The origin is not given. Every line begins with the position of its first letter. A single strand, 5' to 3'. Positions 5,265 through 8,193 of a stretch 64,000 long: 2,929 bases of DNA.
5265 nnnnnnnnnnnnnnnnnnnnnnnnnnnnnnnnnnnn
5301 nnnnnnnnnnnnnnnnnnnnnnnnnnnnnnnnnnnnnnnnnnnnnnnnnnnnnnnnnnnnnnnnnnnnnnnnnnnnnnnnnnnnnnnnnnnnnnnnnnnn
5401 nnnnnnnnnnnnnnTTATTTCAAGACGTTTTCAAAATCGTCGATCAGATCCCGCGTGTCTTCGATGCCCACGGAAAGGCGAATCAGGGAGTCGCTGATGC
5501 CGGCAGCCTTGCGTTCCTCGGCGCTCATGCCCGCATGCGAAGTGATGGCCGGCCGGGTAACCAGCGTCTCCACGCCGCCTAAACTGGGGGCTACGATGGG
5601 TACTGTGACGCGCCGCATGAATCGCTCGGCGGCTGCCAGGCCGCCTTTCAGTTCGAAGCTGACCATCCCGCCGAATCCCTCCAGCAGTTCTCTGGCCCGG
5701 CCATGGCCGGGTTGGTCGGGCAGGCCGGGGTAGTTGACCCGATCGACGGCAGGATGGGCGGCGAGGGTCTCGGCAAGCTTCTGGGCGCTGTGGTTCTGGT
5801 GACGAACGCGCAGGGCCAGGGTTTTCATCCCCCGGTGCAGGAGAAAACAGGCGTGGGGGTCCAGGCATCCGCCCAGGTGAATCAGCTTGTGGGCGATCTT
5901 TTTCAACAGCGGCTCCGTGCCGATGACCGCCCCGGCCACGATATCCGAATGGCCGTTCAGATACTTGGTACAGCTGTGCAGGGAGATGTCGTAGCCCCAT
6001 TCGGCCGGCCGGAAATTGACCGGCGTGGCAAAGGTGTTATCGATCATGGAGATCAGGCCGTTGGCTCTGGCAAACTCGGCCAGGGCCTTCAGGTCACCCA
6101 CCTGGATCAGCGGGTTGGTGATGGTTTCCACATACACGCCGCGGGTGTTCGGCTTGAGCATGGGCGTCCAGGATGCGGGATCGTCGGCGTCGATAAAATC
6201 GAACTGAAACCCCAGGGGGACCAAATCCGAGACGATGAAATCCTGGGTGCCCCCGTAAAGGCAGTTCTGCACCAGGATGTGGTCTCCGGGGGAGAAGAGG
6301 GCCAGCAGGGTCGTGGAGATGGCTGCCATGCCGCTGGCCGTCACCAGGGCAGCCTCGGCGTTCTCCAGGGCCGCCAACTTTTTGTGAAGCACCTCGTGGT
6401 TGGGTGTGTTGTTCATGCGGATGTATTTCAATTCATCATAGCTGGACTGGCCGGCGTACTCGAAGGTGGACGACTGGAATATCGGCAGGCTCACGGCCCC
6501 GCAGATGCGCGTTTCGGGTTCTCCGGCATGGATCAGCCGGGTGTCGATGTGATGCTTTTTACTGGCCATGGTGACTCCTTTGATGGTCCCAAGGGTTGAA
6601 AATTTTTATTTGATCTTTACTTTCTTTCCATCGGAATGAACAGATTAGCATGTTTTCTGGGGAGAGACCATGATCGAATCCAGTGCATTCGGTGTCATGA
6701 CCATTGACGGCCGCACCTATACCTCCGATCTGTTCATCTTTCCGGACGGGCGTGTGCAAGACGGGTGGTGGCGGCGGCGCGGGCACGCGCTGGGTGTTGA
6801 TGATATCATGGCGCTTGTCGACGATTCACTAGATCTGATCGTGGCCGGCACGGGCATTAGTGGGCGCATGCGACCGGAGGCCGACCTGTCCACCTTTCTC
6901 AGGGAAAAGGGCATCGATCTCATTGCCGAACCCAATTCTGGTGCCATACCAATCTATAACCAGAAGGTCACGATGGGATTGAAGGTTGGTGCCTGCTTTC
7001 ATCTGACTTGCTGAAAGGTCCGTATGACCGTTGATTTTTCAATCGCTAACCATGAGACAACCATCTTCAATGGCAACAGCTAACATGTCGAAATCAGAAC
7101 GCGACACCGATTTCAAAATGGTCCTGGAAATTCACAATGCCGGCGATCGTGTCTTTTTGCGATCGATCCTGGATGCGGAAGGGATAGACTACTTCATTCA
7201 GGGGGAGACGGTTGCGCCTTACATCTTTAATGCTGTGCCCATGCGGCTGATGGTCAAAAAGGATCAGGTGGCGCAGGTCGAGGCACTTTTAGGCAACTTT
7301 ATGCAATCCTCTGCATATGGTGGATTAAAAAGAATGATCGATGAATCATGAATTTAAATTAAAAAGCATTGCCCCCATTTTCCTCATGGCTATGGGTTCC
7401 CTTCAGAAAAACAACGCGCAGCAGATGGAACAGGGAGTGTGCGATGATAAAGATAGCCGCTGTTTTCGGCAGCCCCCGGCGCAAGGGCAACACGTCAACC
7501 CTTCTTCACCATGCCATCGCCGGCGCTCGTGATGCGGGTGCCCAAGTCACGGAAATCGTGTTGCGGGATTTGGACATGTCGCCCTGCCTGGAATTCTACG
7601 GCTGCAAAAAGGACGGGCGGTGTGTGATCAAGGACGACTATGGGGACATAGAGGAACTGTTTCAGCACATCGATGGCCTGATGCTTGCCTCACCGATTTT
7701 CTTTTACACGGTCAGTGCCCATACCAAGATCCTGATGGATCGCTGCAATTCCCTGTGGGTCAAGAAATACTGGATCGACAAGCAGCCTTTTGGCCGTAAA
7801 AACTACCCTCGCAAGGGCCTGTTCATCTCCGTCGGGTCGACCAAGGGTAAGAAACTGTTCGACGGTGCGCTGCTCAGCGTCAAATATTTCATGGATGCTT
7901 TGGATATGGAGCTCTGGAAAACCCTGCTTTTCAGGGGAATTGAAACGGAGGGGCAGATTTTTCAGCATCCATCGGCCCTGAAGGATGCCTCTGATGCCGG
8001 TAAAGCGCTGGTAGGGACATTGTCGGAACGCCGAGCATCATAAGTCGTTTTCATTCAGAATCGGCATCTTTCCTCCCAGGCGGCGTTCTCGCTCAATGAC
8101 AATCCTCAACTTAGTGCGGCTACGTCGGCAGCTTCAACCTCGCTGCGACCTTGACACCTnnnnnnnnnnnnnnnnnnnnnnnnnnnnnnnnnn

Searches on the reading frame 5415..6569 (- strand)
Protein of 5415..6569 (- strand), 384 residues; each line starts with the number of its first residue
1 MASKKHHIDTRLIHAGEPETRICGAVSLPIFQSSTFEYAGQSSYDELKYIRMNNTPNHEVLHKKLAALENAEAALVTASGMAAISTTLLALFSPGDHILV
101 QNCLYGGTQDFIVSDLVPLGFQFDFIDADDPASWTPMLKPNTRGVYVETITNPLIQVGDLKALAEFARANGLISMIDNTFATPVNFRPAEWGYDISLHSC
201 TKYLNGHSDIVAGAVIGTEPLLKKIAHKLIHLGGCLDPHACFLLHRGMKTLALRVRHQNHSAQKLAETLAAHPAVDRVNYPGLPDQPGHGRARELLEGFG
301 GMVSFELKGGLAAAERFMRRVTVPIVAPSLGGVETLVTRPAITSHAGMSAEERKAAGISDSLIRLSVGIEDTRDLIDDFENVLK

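Call 7: search_protein_families(library=pfam, proteins=[window:5415-6569:-], max_evalue=0.01)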
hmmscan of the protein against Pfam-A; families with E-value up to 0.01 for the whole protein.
window:5415-6569:- (384 aa): 2 families
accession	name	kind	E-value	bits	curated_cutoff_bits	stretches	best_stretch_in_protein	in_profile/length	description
PF01053.26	Cys_Met_Meta_PP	-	8.4e-127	423.3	27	1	9-383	1-380/381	Cys/Met metabolism PLP-dependent enzyme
PF00155.27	Aminotran_1_2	-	2.7e-05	24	19.7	1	57-182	43-190/361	Aminotransferase class I and II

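Call 35: search_protein_families(library=ncbifam, proteins=[window:5415-6569:-], max_evalue=0.00001)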
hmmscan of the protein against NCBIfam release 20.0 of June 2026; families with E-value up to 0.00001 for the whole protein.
window:5415-6569:- (384 aa): 43 families (the best 25 are shown)
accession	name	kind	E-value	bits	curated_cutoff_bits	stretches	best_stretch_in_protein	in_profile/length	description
TIGR01328.1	met_gam_lyase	equivalog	5e-102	341.7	549.7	1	6-383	2-388/391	methionine gamma-lyase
NF005976.0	PRK08064.1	equivalog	1.6e-100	336.8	627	1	4-383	3-380/390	cystathionine beta-lyase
NF005871.0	PRK07811.1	equivalog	3.2e-100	335.4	513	1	3-383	8-386/389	cystathionine gamma-synthase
NF005810.0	PRK07671.1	equivalog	7.8e-100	334.5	594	1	9-383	4-376/377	bifunctional cystathionine gamma-lyase/homocysteine desulfhydrase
NF006097.0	PRK08249.1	equivalog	2.8e-99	332.2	600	1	3-383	6-393/402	cystathionine gamma-synthase family protein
NF005695.0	PRK07503.1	equivalog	9.9e-97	324.1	666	1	5-383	7-394/403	methionine gamma-lyase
NF004821.0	PRK06176.1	equivalog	1.3e-96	323.8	642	1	7-383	2-376/380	cystathionine gamma-synthase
NF004876.0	PRK06234.1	subfamily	5.3e-96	322.1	666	1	4-383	5-395/400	methionine gamma-lyase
NF005047.0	PRK06460.1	equivalog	2.7e-95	319.4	501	1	21-383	14-372/376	hypothetical protein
NF006347.0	PRK08574.1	equivalog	3.4e-95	319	477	1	22-383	16-382/385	cystathionine gamma-synthase family protein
TIGR02080.1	O_succ_thio_ly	equivalog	1e-94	317.4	504.55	1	19-383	15-379/382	cystathionine gamma-synthase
TIGR01325.1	O_suc_HS_sulf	equivalog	9.8e-93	310.8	510.05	1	44-381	43-378/380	O-succinylhomoserine sulfhydrylase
NF006003.0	PRK08133.1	equivalog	2.7e-92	309.5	522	1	4-383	8-394/396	O-succinylhomoserine sulfhydrylase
TIGR01326.1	OAH_OAS_sulfhy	subfamily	4.3e-92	309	495.1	2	7-218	1-219/418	O-acetylhomoserine aminocarboxypropyltransferase/cysteine synthase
NF005026.0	PRK06434.1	equivalog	6.7e-89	298.4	634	1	8-383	9-382/385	cystathionine gamma-lyase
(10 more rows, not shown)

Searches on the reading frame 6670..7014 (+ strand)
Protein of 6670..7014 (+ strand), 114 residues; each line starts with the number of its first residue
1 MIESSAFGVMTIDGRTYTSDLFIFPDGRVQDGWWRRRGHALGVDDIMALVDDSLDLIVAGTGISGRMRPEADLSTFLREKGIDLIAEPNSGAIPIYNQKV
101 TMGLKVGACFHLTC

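Call 7: search_protein_families(library=pfam, proteins=[window:6670-7014:+], max_evalue=0.01)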
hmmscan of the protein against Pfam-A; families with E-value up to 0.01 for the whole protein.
window:6670-7014:+ (114 aa): 1 family
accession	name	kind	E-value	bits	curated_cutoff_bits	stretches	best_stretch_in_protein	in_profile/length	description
PF04430.19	DUF498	-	1.7e-13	50.9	33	1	2-111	1-109/109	Protein of unknown function (DUF498/DUF598)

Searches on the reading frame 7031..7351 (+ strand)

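Call 7: search_protein_families(library=pfam, proteins=[window:7031-7351:+], max_evalue=0.01)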
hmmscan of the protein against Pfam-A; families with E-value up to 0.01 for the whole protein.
window:7031-7351:+ (106 aa): 1 family
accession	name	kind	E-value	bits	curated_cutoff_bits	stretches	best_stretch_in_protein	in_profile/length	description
PF09413.15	DUF2007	-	7.4e-05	23.3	25.7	1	35-88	8-63/66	Putative prokaryotic signal transducing protein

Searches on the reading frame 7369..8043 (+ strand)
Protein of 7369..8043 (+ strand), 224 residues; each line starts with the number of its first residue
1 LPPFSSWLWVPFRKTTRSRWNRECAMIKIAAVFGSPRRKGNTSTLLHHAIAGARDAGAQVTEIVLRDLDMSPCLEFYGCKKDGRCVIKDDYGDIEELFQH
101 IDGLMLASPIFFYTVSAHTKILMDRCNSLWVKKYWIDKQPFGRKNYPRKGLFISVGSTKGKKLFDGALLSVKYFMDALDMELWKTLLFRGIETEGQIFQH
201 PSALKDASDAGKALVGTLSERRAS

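Call 7: search_protein_families(library=pfam, proteins=[window:7369-8043:+], max_evalue=0.01)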
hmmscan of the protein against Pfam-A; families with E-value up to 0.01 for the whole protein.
window:7369-8043:+ (224 aa): 2 families
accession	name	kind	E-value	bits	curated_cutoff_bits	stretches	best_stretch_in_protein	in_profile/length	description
PF03358.20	FMN_red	-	3e-18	66.3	24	1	27-138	1-107/152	NADPH-dependent FMN reductase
PF02525.22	Flavodoxin_2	-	1.1e-06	28.9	27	1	28-134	2-112/198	Flavodoxin-like fold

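Call 35: search_protein_families(library=ncbifam, proteins=[window:7369-8043:+], max_evalue=0.00001)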
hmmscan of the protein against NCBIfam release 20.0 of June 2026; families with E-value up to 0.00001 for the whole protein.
window:7369-8043:+ (224 aa): 0 families
